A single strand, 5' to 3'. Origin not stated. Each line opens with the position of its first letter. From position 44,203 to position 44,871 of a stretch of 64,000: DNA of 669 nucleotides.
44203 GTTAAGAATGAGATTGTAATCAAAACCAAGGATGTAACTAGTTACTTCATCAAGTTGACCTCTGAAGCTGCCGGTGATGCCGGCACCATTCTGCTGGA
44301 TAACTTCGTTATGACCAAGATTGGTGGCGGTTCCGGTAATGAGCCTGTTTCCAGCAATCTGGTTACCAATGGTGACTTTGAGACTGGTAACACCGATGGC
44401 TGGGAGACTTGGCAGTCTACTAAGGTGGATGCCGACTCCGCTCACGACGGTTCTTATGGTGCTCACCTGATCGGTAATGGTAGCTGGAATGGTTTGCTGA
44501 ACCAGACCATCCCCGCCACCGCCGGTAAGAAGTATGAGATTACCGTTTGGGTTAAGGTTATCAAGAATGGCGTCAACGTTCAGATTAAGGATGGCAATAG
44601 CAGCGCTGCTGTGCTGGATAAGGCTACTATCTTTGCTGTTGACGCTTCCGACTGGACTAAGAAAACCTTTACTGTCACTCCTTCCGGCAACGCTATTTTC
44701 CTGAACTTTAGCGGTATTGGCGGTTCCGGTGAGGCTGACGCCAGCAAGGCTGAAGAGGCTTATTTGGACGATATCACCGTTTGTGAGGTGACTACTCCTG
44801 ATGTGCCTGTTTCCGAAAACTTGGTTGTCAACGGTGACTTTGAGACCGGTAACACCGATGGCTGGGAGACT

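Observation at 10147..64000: ~54 kb paralog-built extracellular glycan locus dominated by binding modules, with no recognisable anchoring system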

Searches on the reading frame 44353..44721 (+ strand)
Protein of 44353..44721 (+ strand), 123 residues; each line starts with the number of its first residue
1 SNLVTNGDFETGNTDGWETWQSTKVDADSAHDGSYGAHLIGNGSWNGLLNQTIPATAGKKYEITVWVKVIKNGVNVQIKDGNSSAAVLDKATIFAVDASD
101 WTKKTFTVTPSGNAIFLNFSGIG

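Call 61: search_solved_structures(query=A5, max_evalue=0.01)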
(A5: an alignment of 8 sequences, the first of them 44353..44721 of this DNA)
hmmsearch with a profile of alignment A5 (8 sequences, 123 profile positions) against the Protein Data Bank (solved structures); distinct sequences matched with E-value up to 0.01: 15.
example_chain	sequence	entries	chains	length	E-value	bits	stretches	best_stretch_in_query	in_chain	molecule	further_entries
8xmz_A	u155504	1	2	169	1.2e-16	64.4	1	4-114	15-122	T9SS C-terminal target domain-containing protein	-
3oeb_A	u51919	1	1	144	6.6e-11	45.9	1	2-107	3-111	S-layer associated multidomain endoglucanase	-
2zey_A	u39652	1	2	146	6.7e-11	45.8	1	2-107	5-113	S-layer associated multidomain endoglucanase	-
2zex_A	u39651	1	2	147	6.8e-11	45.8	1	2-107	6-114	S-layer associated multidomain endoglucanase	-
2zew_A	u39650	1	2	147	6.8e-11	45.8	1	2-107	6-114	S-layer associated multidomain endoglucanase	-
3oea_A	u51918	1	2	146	6.9e-11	45.8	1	2-107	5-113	S-layer associated multidomain endoglucanase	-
2zez_A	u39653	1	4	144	2.6e-08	37.5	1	2-108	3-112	S-layer associated multidomain endoglucanase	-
4xup_A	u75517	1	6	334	4.4e-07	33.5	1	7-105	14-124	Endo-1,4-beta-xylanase C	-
4xuo_A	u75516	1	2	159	7.8e-06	29.5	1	7-105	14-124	Endo-1,4-beta-xylanase C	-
12nz_A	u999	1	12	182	8.2e-05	26.2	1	28-118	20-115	GH26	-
1gui_A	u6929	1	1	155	9.8e-05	25.9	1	15-110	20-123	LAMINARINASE 16A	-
2xom_A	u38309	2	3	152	0.00032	24.3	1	2-104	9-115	ARABINOGALACTAN ENDO-1,4-BETA-GALACTOSIDASE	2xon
1k42_A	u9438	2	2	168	0.00037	24.1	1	37-112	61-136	Xylanase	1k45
3jxs_A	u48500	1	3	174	0.00089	22.8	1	40-112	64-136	Xylanase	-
4d0q_A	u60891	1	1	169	0.0015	22.2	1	1-117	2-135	HYALURONATE LYASE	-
